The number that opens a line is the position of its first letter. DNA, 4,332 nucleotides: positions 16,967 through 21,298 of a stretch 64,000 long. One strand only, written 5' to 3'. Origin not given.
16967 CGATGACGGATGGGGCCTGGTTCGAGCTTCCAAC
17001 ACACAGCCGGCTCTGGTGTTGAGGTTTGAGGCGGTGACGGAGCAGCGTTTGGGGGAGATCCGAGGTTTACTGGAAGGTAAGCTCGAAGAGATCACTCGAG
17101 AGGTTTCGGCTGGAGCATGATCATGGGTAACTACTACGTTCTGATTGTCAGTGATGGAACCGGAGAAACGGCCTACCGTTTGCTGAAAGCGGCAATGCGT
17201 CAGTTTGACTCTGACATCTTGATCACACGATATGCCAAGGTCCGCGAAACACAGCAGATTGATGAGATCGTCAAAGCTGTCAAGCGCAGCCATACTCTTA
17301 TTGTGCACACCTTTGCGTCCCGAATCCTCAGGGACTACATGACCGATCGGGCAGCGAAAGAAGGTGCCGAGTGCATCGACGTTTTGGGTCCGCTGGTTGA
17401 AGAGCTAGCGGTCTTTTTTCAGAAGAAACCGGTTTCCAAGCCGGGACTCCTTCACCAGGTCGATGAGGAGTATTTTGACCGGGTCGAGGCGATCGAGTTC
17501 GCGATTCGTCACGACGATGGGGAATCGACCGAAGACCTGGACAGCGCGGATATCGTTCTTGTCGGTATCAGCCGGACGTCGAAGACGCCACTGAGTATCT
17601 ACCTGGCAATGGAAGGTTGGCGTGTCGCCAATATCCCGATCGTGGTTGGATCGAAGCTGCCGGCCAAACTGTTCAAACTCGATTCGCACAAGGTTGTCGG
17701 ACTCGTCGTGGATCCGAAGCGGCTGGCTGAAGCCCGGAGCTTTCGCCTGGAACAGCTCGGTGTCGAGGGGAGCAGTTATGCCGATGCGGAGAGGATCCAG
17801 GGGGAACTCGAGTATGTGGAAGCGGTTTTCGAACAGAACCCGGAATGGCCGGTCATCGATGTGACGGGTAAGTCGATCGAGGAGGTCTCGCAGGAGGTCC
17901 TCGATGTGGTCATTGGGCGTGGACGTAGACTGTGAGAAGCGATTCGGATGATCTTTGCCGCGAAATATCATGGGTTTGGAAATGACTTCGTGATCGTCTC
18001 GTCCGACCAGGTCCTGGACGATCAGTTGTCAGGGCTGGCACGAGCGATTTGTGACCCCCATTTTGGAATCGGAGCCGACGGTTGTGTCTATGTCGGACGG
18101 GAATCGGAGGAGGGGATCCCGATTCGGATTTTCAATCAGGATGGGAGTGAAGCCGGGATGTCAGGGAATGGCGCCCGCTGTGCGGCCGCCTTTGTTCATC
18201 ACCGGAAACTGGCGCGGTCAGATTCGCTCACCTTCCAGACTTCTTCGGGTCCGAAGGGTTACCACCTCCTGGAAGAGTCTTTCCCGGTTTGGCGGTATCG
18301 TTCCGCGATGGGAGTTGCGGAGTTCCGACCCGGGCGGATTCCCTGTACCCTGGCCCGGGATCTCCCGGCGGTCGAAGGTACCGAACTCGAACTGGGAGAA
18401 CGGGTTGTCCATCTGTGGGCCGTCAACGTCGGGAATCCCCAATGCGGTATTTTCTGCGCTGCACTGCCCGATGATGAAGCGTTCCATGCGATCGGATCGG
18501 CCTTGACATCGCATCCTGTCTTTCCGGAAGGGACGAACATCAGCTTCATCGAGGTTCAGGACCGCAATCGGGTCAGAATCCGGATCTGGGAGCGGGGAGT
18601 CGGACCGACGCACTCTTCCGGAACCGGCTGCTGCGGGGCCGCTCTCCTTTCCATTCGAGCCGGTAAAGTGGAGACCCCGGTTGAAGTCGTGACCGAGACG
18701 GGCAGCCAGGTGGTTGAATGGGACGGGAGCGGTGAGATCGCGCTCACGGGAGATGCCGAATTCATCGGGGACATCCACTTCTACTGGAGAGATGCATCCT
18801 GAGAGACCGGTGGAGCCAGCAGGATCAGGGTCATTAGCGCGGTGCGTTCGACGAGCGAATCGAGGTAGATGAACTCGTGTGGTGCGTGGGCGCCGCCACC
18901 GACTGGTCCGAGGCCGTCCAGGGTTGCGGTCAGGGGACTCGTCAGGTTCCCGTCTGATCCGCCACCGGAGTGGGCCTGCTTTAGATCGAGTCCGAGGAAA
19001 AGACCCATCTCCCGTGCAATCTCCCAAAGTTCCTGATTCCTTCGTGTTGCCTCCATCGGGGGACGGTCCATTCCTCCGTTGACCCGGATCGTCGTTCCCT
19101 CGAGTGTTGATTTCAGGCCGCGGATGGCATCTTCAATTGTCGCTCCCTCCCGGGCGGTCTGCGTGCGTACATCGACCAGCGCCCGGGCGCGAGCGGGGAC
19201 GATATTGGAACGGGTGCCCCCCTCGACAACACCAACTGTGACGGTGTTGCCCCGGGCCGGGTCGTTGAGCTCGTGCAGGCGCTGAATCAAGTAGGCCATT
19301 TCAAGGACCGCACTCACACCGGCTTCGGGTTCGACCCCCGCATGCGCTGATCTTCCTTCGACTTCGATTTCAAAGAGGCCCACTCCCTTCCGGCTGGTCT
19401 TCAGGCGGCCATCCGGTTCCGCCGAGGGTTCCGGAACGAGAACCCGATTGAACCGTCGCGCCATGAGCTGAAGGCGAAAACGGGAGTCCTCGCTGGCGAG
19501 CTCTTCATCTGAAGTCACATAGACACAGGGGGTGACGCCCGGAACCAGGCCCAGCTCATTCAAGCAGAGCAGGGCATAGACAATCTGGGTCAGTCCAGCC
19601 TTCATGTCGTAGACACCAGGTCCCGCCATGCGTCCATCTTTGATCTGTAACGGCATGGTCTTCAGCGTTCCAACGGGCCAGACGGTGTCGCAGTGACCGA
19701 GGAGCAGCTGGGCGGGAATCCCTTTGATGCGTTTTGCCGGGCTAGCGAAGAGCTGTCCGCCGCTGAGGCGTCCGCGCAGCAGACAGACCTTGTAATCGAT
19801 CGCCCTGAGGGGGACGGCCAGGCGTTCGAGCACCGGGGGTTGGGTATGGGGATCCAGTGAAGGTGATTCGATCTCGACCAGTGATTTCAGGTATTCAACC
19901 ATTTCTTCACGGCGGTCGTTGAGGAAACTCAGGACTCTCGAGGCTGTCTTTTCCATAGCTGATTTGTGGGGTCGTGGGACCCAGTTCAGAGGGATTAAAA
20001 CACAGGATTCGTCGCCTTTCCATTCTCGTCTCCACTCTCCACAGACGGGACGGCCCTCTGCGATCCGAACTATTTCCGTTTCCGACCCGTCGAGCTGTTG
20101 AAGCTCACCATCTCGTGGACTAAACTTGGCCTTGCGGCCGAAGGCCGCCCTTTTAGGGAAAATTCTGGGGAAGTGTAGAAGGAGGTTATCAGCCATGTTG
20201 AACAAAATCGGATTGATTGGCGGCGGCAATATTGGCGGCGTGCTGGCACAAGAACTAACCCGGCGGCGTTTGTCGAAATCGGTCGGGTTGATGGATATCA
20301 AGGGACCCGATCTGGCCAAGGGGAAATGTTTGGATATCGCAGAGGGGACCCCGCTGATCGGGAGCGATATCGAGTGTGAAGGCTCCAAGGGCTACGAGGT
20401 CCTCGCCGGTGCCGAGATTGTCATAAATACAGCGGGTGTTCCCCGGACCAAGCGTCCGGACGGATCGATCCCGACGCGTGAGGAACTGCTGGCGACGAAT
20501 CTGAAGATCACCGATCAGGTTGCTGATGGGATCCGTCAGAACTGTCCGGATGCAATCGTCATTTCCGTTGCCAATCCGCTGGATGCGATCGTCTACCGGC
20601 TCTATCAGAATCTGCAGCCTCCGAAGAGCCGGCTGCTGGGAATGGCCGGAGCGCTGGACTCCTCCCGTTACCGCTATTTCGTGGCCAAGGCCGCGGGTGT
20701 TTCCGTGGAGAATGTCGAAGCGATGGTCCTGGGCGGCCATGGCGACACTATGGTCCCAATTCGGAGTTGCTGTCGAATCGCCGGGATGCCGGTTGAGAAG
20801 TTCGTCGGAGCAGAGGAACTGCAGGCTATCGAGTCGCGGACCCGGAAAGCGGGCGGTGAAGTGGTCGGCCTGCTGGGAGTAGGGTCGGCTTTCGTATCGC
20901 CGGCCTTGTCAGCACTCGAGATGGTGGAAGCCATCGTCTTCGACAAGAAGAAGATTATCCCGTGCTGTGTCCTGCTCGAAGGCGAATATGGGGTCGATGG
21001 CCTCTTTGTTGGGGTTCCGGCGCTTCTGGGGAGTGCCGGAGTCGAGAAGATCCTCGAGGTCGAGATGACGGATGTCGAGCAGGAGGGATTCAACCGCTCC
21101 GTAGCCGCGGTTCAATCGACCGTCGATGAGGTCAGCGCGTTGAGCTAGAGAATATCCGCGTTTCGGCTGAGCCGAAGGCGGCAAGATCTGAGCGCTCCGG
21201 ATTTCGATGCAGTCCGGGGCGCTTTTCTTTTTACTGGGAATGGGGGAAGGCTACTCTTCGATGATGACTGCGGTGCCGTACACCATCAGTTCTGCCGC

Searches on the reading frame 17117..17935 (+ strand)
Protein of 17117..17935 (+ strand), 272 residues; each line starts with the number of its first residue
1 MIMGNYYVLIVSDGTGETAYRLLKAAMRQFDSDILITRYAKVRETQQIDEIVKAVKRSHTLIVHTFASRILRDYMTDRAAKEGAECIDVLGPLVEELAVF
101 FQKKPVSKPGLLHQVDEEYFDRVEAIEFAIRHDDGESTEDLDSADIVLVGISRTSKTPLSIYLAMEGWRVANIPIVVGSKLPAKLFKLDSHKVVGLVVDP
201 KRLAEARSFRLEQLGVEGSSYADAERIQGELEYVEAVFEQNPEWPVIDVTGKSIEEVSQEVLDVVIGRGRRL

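Call 89: search_protein_families(library=pfam, proteins=[window:17117-17935:+], max_evalue=0.00001)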
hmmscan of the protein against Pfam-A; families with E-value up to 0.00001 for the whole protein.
window:17117-17935:+ (272 aa): 1 family
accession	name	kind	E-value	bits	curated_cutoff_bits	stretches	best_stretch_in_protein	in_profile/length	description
PF03618.20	Kinase-PPPase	-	1e-90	304.3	23.5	1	8-262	1-256/256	Kinase/pyrophosphorylase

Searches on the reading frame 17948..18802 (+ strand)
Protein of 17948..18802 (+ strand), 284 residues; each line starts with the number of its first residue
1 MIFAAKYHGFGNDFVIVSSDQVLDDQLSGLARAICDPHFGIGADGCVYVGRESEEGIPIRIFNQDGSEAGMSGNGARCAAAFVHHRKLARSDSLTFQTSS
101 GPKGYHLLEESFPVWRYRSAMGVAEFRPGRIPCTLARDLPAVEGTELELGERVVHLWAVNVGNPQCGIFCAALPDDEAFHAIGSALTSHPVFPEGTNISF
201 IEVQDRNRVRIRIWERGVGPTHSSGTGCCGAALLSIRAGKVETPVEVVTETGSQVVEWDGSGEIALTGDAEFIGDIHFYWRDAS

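Call 89: search_protein_families(library=pfam, proteins=[window:17948-18802:+], max_evalue=0.00001)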
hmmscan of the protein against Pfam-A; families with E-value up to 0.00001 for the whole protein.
window:17948-18802:+ (284 aa): 1 family
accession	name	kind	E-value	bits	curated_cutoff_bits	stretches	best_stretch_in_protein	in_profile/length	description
PF01678.24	DAP_epimerase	-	3.6e-44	150.1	34.7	2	5-104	2-101/121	Diaminopimelate epimerase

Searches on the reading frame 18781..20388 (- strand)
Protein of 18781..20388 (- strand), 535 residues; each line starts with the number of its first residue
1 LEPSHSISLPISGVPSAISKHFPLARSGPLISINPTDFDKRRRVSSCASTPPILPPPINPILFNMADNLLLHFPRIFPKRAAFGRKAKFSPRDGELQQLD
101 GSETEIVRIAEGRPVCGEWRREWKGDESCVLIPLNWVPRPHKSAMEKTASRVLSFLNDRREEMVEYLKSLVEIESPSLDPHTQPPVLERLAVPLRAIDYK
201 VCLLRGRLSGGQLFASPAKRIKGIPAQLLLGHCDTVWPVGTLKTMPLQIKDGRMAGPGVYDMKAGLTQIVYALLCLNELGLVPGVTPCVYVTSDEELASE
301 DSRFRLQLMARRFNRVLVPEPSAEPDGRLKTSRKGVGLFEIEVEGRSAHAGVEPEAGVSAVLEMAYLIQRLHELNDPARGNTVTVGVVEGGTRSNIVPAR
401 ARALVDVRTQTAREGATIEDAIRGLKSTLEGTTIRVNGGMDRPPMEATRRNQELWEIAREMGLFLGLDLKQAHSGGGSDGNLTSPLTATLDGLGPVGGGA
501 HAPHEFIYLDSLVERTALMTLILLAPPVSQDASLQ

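Call 51: search_protein_families(library=ncbifam, proteins=[window:18781-20388:-], max_evalue=0.00001)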
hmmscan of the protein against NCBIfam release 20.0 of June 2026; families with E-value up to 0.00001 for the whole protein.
window:18781-20388:- (535 aa): 36 families (the best 25 are shown)
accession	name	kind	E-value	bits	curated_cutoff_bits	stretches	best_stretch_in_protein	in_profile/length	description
NF005602.0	PRK07338.1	equivalog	2.9e-71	240.2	357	1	228-524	98-397/409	hydrolase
NF004788.0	PRK06133.1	subfamily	1.4e-62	212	349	1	142-523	25-410/417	glutamate carboxypeptidase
NF005678.0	PRK07473.1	equivalog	6.9e-57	193.1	386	1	160-523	10-372/376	M20/M25/M40 family metallo-hydrolase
TIGR01910.1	DapE-ArgE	subfamily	7.9e-27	94.4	217.6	1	164-516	1-371/373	ArgE/DapE family deacylase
TIGR01892.1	AcOrn-deacetyl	equivalog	1.4e-21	76.9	297.7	1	222-520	57-362/365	acetylornithine deacetylase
NF006365.0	PRK08588.1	subfamily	2e-18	66.9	289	1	231-479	71-331/383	succinyl-diaminopimelate desuccinylase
NF005306.0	PRK06837.1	subfamily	2.5e-17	62.8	376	1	228-429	101-312/427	ArgE/DapE family deacylase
NF009557.0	PRK13009.1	equivalog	3.3e-17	62.7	284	1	162-517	4-365/377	succinyl-diaminopimelate desuccinylase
NF006399.0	PRK08651.1-2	equivalog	6.1e-16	58.4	381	1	223-373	65-215/405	succinyl-diaminopimelate desuccinylase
NF006400.0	PRK08651.1-3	equivalog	2.9e-15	55.9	374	1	229-432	88-305/410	succinyl-diaminopimelate desuccinylase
TIGR01891.1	amidohydrolases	subfamily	5e-15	55.5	153.75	1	337-442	173-282/366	amidohydrolase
NF009555.0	PRK13004.1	equivalog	6.1e-15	55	321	1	152-417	6-270/399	YgeY family selenium metabolism-linked hydrolase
NF005710.0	PRK07522.1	subfamily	9.6e-15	54.6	412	1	162-447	9-313/391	acetylornithine deacetylase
TIGR03526.1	selenium_YgeY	hypoth_equivalog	5.9e-13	48.4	321.5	1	157-379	9-223/395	YgeY family selenium metabolism-linked hydrolase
NF001747.0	PRK00466.1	equivalog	1.2e-12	47.3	288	1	221-515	57-331/346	N-acetyl-lysine deacetylase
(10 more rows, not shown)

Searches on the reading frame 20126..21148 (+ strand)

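Call 51: search_protein_families(library=ncbifam, proteins=[window:20126-21148:+], max_evalue=0.00001)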
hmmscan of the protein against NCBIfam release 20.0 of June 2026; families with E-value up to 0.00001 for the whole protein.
window:20126-21148:+ (340 aa): 8 families
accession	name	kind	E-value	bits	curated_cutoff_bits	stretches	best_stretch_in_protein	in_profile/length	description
NF004863.0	PRK06223.1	subfamily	1.5e-102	342.9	283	1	26-338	4-309/313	malate dehydrogenase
TIGR01763.1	MalateDH_bact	equivalog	4.5e-91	305.2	351.85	1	26-334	2-303/305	malate dehydrogenase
TIGR01771.1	L-LDH-NAD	equivalog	1.5e-56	192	303.55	1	30-330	1-298/299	L-lactate dehydrogenase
NF000824.0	PRK00066.1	subfamily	3.9e-53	180.8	339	1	24-336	5-314/316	L-lactate dehydrogenase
NF041314.1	Malate_DH_Halo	equivalog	3.8e-46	157.7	550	1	27-336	3-303/304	malate dehydrogenase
TIGR01772.1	MDH_euk_gproteo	equivalog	4.1e-24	85.4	273.05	1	32-333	6-304/313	malate dehydrogenase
NF003916.0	PRK05442.1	equivalog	5.3e-16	58.5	271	1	93-339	79-326/328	malate dehydrogenase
TIGR01759.1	MalateDH-SF1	subfamily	1.2e-15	57.3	345.65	1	111-329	90-320/327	malate dehydrogenase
